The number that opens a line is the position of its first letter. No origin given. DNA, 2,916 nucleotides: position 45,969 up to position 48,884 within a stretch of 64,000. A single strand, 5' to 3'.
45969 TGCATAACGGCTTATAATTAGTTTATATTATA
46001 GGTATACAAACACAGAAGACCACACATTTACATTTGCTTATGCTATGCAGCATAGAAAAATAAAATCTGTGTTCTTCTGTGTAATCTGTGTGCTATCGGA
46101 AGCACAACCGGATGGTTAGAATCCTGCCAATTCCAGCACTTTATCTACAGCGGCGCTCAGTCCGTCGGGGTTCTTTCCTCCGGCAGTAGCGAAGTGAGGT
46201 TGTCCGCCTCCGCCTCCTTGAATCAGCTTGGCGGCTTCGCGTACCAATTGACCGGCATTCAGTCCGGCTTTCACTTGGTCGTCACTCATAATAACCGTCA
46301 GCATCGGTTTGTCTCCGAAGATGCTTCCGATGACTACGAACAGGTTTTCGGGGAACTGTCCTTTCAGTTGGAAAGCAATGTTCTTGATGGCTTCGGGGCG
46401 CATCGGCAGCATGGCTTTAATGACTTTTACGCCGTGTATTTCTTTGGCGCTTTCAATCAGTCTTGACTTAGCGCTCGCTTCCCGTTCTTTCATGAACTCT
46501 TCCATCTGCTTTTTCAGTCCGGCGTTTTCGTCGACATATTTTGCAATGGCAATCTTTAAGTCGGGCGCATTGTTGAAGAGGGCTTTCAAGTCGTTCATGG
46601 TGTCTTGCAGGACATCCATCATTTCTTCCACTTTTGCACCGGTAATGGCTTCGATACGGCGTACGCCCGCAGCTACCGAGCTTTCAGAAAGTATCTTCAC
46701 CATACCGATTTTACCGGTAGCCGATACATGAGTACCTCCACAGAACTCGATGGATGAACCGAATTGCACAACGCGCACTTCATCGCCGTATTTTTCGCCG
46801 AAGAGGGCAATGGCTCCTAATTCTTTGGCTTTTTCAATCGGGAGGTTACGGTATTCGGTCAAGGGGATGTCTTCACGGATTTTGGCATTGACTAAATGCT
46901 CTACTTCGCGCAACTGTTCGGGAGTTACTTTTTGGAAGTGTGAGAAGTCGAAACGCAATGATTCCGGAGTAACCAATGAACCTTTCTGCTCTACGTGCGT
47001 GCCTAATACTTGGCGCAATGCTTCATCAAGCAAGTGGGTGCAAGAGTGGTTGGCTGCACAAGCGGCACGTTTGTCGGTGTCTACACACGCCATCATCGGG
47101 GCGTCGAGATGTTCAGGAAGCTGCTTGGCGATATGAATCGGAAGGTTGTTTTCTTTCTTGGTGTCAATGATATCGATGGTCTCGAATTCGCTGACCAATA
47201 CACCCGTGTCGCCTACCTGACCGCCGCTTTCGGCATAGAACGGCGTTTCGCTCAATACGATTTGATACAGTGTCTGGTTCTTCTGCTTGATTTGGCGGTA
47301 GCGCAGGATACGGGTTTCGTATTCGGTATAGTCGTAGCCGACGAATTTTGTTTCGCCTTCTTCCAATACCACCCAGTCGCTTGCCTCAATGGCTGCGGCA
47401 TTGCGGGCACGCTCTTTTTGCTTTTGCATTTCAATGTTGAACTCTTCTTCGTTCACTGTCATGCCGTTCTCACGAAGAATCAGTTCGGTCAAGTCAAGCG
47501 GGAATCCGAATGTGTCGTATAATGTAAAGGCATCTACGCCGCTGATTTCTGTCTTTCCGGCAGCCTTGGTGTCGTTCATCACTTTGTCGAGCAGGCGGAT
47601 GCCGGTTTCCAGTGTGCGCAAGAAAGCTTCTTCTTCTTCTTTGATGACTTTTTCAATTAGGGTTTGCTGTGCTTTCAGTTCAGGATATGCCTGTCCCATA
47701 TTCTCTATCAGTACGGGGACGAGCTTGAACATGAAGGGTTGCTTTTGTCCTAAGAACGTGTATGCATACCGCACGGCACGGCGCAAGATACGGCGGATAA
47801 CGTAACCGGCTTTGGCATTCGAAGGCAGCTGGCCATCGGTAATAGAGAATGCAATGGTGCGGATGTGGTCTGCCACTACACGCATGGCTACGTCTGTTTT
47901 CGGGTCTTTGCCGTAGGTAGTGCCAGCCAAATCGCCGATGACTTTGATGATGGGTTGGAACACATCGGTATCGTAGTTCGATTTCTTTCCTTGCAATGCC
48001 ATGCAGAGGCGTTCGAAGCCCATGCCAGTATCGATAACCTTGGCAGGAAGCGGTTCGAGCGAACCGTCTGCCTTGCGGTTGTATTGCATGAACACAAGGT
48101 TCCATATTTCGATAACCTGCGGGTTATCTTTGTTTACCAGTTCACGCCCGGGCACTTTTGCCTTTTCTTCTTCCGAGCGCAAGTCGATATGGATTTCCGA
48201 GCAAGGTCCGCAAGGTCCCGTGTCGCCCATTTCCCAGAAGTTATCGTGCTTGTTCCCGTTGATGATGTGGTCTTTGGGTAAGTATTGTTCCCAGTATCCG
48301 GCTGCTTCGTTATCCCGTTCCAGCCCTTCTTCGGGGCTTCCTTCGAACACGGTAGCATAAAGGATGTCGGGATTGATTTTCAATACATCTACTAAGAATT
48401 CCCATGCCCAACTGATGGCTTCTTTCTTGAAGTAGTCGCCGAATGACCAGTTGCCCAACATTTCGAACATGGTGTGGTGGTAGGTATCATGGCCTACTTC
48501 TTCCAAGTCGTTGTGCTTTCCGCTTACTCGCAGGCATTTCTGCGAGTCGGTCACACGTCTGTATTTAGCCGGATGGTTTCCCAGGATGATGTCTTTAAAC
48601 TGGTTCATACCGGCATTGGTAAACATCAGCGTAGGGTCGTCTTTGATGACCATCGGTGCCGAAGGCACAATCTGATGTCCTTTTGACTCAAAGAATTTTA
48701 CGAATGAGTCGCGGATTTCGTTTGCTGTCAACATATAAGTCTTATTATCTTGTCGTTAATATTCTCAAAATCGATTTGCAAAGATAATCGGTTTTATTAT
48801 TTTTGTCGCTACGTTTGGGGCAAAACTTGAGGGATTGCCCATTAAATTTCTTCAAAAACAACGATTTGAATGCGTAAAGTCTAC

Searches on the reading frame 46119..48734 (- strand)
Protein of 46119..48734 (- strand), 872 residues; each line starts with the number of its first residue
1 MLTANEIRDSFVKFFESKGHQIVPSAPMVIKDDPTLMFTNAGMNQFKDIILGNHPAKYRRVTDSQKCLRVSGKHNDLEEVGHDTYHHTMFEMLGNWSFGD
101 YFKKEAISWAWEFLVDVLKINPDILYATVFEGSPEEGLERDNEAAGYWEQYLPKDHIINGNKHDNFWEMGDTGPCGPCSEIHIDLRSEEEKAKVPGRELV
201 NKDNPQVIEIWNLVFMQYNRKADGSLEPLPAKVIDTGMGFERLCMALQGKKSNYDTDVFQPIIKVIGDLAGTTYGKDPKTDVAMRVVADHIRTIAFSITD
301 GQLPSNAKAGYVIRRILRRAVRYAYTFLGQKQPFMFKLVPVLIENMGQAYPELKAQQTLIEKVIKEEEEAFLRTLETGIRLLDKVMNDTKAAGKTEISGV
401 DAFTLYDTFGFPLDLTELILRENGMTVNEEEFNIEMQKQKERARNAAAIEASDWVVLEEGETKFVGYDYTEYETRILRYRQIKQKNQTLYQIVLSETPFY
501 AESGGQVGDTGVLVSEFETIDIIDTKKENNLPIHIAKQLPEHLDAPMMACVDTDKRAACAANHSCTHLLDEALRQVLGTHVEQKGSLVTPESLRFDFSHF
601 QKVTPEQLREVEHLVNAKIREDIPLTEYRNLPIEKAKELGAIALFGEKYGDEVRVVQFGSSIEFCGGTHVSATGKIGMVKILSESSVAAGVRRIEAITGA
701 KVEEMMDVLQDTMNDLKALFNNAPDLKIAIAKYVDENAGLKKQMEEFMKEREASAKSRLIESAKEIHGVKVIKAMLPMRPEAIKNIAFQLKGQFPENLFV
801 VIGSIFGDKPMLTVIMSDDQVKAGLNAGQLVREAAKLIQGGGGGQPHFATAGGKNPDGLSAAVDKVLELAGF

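Call 57: list_cluster_members(proteins=[window:46119-48734:-, window:39533-40666:+, P0014, P0040])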
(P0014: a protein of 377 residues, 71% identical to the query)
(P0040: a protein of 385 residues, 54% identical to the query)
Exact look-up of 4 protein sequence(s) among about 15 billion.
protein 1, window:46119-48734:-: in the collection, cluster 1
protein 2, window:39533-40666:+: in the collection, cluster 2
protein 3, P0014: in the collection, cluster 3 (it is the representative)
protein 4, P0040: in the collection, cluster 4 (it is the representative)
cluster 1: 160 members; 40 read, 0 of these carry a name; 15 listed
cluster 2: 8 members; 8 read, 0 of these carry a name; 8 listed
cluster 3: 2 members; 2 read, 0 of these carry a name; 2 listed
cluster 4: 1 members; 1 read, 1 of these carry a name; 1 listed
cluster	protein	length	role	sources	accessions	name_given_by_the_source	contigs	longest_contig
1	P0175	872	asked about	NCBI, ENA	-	-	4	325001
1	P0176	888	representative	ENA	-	-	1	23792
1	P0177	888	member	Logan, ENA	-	-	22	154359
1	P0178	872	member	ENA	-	-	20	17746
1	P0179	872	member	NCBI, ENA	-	-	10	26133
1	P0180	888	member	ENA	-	-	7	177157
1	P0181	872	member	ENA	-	-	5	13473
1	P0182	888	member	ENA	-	-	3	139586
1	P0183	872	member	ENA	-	-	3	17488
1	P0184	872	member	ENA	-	-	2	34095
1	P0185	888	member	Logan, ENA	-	-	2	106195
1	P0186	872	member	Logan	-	-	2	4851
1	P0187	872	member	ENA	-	-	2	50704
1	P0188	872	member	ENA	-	-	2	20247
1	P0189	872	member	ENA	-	-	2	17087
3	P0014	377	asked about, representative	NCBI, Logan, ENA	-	-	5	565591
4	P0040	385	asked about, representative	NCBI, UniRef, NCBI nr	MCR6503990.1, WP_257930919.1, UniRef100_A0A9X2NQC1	caspase family protein [Bacteroides muris (ex Fokt et al. 2023)] | Caspase family protein n=1 Tax=Bacteroides muris (ex Fokt et al. 2023) TaxID=2937417 ...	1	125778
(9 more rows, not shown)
